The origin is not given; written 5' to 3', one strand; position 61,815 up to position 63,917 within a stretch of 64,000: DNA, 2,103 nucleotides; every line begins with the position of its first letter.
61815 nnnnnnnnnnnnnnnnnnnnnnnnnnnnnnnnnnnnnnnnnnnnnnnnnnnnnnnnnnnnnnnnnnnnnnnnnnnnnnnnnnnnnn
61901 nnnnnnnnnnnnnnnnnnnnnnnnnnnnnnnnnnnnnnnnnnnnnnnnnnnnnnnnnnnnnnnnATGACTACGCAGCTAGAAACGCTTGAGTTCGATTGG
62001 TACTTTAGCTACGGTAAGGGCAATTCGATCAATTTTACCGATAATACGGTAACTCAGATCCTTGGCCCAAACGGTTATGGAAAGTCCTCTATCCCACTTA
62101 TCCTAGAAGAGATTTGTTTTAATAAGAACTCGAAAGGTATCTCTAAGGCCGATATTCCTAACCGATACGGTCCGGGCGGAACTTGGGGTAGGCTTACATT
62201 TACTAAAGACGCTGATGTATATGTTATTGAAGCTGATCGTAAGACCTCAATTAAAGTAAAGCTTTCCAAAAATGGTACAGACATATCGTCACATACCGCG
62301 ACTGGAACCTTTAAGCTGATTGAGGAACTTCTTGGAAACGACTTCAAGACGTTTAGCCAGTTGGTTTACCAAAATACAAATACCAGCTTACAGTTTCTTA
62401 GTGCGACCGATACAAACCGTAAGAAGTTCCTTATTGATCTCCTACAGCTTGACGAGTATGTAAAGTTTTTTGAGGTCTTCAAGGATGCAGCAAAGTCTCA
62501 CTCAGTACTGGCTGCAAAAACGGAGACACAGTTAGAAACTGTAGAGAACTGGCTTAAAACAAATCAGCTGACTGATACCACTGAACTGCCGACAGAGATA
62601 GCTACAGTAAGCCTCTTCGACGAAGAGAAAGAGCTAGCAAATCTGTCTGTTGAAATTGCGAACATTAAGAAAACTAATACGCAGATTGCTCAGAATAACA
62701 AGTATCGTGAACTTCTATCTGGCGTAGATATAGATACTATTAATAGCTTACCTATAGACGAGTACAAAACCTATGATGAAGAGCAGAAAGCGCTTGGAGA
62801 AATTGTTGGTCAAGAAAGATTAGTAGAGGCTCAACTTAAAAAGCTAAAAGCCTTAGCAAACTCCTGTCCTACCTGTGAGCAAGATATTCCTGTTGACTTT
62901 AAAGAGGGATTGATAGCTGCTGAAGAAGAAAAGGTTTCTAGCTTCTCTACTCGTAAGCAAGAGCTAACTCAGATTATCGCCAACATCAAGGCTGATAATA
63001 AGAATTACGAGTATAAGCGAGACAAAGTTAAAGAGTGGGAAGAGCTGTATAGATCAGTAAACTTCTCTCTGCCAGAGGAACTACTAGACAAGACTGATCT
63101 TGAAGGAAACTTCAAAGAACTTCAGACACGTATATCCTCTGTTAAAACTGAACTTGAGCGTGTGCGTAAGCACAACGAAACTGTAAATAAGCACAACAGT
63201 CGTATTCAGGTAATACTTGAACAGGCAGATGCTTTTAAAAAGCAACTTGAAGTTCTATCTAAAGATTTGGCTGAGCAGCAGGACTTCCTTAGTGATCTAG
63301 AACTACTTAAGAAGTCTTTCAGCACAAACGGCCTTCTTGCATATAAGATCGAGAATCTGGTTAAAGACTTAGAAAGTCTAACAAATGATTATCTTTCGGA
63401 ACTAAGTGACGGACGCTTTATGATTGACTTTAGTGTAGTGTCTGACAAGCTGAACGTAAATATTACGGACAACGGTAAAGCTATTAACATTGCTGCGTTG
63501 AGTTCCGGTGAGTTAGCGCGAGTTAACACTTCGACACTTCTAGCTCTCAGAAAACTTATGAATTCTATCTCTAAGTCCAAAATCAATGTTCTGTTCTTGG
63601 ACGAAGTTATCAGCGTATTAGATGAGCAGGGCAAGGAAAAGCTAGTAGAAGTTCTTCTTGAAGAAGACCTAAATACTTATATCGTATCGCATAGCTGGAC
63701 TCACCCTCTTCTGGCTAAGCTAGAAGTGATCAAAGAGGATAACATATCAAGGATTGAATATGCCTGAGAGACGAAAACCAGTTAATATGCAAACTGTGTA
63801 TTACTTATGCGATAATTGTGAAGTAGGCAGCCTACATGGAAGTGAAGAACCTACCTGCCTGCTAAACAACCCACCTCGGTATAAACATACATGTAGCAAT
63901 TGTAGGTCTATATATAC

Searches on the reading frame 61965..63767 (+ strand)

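Call 16: search_protein_families(library=pfam, proteins=[window:61965-63767:+], max_evalue=0.001)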
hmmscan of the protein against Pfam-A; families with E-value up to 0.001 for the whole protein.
window:61965-63767:+ (600 aa): 1 family
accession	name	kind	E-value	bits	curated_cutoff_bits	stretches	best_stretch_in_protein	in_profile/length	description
PF10275.15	Peptidase_C65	-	0.00032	20.7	24.3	1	321-423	12-112/243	Peptidase C65 Otubain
